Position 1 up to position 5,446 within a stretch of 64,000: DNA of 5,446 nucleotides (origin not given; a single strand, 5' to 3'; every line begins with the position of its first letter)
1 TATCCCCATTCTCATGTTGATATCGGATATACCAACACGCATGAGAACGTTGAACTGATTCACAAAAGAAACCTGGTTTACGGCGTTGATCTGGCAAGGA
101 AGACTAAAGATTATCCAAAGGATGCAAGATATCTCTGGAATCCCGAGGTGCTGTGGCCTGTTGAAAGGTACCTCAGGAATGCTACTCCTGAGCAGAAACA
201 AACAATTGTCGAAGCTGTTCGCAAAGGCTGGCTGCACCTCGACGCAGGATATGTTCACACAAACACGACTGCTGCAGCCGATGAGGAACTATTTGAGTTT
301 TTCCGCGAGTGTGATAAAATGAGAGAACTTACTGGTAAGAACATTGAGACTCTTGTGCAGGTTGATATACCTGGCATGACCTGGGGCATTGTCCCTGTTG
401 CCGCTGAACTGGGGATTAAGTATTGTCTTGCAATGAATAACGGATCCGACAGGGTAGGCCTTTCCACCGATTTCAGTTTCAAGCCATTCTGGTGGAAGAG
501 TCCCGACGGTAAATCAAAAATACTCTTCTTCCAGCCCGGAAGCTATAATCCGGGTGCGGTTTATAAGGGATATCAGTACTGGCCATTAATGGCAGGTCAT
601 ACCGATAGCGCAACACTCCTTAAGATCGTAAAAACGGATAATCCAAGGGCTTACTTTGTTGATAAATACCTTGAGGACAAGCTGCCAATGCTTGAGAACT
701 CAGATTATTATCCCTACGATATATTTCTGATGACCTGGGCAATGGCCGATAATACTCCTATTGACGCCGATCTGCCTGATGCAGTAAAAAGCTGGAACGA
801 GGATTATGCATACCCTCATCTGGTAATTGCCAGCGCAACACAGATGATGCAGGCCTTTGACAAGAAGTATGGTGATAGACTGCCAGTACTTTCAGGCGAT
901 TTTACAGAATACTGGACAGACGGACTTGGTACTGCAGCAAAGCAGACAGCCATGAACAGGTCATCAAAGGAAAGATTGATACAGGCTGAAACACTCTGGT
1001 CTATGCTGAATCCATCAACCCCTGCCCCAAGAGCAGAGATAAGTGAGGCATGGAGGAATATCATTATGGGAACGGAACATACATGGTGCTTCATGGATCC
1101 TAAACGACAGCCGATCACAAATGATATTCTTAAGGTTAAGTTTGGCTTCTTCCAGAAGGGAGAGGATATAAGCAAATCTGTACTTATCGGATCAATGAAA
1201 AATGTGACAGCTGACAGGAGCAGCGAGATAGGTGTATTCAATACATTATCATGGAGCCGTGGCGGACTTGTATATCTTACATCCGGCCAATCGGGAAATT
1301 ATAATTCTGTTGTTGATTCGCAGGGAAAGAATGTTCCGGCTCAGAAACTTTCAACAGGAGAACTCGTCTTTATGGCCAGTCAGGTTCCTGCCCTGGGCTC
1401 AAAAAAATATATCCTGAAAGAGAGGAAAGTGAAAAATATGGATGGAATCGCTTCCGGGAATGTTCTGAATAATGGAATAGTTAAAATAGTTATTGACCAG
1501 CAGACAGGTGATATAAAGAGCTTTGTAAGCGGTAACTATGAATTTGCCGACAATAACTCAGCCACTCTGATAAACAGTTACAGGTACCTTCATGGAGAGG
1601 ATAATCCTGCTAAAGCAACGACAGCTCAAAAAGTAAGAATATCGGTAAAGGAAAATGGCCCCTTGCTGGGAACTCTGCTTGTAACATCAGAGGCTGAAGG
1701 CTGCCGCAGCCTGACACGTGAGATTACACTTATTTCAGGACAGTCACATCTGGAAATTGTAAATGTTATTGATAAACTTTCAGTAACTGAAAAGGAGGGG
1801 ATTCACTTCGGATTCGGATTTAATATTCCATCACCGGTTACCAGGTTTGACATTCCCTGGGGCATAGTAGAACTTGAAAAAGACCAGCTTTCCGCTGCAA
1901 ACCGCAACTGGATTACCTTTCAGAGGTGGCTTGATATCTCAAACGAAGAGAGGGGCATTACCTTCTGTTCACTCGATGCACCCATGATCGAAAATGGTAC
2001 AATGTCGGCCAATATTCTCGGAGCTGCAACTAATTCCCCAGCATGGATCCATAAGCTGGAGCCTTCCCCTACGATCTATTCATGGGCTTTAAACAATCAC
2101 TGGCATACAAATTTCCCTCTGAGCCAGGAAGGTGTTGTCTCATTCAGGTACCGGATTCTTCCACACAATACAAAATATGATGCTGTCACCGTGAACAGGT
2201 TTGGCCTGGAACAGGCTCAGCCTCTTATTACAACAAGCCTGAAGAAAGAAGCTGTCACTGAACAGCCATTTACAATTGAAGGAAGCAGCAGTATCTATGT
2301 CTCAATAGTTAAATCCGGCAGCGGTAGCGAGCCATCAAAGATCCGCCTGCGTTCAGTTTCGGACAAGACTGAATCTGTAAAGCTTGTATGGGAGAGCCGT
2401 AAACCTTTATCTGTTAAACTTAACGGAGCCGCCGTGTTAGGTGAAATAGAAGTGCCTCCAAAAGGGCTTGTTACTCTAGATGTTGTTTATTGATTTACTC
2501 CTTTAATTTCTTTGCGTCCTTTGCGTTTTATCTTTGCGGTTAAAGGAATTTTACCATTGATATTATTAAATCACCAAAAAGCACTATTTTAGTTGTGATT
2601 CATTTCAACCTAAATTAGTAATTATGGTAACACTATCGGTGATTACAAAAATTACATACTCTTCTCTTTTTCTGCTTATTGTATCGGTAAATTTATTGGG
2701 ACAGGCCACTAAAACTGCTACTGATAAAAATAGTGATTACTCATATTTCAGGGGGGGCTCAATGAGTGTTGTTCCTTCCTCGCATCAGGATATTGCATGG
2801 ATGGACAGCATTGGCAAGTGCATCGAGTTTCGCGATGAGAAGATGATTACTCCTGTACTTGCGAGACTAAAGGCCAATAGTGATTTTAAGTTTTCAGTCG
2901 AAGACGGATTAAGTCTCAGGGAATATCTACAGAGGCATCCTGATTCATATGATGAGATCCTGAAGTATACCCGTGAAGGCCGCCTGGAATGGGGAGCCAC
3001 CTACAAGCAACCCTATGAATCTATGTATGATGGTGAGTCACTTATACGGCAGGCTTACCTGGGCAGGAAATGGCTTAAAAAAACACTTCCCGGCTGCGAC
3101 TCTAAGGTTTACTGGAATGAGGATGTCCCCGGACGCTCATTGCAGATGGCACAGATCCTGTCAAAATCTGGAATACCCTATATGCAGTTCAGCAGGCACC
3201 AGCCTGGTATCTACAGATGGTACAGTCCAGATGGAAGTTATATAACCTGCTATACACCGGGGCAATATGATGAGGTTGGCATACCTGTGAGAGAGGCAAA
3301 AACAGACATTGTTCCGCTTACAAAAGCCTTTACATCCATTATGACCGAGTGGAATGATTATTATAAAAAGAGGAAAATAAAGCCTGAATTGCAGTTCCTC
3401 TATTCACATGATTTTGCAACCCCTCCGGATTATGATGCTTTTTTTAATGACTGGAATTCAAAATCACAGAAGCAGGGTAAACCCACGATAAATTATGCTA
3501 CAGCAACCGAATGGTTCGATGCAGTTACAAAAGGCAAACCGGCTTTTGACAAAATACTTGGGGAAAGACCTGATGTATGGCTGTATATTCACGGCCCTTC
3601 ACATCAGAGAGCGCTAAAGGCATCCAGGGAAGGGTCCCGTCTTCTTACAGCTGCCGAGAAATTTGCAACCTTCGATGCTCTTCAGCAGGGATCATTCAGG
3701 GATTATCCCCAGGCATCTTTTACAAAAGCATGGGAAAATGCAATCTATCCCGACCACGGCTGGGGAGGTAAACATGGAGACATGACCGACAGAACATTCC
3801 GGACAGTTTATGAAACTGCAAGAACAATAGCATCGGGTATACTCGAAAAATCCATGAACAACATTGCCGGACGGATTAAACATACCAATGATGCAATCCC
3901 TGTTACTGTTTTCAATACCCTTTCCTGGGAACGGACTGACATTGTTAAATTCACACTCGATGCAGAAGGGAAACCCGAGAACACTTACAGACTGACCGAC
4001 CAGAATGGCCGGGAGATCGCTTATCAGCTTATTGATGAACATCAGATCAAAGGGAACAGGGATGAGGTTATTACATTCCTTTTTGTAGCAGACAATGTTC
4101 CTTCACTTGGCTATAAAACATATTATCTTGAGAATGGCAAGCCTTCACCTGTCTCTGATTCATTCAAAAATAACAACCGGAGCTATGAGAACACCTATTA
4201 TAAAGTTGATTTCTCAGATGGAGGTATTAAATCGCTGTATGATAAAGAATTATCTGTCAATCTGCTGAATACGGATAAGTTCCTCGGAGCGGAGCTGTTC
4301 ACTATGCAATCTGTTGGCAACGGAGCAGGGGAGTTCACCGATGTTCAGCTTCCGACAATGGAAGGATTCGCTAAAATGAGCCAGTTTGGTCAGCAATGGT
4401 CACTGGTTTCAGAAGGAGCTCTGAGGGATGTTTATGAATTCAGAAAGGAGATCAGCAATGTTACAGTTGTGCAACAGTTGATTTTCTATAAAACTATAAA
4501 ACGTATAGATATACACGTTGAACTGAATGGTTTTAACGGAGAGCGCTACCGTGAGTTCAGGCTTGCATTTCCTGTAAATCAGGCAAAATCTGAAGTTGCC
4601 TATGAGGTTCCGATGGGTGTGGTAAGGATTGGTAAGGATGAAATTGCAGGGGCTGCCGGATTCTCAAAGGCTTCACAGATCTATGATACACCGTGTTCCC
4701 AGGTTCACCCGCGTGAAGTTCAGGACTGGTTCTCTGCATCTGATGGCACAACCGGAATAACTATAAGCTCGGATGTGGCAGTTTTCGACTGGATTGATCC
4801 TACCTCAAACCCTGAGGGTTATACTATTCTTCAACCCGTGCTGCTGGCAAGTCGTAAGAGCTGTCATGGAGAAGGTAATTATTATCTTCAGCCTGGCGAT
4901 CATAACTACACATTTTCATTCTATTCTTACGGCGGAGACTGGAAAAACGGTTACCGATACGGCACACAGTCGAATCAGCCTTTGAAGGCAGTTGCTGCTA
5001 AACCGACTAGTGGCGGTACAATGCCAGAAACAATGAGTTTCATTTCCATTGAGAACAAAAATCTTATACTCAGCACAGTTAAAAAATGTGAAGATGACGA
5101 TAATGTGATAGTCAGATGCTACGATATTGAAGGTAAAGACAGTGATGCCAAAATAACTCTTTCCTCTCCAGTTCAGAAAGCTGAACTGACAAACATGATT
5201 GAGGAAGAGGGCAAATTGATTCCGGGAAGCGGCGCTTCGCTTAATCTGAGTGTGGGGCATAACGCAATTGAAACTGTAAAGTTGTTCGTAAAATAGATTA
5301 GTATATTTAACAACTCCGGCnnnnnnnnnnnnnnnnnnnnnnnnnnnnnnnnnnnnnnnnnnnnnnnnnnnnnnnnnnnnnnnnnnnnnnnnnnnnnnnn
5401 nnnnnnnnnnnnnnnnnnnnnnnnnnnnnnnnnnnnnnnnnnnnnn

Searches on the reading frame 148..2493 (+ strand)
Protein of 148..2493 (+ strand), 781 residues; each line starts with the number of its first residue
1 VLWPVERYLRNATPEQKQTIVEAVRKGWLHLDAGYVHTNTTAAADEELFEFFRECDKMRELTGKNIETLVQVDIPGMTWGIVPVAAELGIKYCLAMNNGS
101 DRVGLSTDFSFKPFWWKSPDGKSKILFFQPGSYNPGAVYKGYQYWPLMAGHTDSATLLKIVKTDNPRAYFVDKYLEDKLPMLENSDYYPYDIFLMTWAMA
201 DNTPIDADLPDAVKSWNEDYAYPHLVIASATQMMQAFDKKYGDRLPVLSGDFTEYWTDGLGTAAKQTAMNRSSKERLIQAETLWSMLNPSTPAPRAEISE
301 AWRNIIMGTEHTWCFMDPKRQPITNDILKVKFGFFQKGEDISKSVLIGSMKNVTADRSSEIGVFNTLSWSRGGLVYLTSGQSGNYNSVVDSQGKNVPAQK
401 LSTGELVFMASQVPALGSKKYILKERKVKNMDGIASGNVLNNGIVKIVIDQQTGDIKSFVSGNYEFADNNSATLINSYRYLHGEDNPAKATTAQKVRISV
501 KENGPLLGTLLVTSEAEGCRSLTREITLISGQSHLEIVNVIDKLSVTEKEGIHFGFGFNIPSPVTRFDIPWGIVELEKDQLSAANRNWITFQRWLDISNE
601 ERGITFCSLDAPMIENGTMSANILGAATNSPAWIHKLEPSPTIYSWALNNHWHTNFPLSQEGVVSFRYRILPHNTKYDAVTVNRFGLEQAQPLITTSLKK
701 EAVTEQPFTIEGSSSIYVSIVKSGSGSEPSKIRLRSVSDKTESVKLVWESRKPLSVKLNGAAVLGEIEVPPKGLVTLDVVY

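Call 29: search_protein_families(library=pfam, proteins=[window:148-2493:+], max_evalue=0.0001)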
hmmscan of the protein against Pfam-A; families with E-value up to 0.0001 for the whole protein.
window:148-2493:+ (781 aa): 2 families
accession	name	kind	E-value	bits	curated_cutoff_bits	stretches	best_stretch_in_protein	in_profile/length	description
PF07748.19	Glyco_hydro_38C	-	8.1e-08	33.2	25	1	440-605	1-175/206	Glycosyl hydrolases family 38 C-terminal domain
PF09261.16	Alpha-mann_mid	-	1.5e-05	25.5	31.1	1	254-312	1-60/96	Alpha mannosidase middle domain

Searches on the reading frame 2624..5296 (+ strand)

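Call 29: search_protein_families(library=pfam, proteins=[window:2624-5296:+], max_evalue=0.0001)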
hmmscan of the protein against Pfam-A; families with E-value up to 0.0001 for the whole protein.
window:2624-5296:+ (890 aa): 3 families
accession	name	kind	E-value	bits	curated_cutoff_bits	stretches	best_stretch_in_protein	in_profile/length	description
PF01074.27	Glyco_hydro_38N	-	1.3e-29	103.9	25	1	47-303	2-257/270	Glycosyl hydrolases family 38 N-terminal domain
PF17677.7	Glyco_hydro38C2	-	1.8e-13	50.8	22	1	813-884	1-71/72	Glycosyl hydrolases family 38 C-terminal beta sandwich domain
PF07748.19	Glyco_hydro_38C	-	2.7e-09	38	25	1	522-714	2-176/206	Glycosyl hydrolases family 38 C-terminal domain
